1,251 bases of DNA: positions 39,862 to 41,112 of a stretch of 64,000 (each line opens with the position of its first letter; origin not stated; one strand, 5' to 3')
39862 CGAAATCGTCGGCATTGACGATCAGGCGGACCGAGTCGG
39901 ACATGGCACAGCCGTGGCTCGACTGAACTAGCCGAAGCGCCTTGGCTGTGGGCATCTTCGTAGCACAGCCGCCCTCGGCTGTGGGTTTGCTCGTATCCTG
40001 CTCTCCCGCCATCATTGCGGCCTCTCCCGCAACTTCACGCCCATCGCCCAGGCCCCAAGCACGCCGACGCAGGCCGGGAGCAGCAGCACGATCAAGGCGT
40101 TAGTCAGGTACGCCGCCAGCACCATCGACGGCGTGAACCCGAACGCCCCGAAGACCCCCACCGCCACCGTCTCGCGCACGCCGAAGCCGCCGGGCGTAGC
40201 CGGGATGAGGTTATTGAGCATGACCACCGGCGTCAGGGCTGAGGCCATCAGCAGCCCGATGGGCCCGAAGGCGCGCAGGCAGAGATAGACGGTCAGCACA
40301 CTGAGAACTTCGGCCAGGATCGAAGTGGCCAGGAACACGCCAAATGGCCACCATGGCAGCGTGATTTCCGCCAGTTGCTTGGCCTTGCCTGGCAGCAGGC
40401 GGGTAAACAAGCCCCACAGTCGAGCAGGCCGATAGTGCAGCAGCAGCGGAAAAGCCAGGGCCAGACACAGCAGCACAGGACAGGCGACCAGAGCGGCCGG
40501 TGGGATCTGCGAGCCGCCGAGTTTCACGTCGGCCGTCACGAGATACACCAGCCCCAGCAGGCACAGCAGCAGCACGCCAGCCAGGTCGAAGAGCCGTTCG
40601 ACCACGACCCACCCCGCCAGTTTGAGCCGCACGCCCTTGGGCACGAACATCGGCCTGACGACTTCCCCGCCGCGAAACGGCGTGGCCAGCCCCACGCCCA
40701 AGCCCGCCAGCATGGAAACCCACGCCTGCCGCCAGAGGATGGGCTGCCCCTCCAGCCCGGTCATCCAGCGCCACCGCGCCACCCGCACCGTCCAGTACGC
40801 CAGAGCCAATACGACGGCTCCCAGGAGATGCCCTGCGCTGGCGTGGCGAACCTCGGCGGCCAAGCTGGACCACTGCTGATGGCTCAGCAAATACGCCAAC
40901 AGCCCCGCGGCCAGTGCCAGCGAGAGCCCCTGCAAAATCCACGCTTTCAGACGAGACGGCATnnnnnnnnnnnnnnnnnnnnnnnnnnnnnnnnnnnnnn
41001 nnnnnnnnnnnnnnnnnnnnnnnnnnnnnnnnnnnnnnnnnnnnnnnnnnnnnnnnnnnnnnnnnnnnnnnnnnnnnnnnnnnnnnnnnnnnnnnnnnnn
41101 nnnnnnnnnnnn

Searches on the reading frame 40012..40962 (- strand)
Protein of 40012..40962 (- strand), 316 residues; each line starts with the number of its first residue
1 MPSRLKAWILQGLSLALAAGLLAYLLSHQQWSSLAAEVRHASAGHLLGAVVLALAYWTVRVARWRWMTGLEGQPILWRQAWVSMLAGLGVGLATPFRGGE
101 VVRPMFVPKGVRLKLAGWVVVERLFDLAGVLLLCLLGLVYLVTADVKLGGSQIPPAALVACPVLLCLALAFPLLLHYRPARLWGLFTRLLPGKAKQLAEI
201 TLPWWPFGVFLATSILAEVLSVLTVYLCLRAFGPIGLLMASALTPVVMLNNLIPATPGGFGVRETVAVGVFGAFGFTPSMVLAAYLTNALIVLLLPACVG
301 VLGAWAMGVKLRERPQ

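Call 33: find_encoding_contigs(protein=window:40012-40962:-, flank=3000, max_places=10)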
Protein window:40012-40962:- (316 aa): 3 contigs read that carry it; 1 place shown.
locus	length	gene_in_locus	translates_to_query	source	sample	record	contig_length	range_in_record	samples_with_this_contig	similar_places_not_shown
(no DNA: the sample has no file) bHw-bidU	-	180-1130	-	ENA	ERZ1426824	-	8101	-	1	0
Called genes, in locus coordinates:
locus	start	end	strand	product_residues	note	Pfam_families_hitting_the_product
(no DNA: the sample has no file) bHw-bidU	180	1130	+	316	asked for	PF03706:LPG_synthase_TM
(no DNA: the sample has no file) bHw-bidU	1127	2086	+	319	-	PF04794:YdjC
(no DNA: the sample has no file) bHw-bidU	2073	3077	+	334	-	PF00535:Glycos_transf_2, PF10111:Glyco_tranf_2_2 (weak)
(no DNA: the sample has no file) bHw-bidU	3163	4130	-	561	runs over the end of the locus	PF02652:Lactate_perm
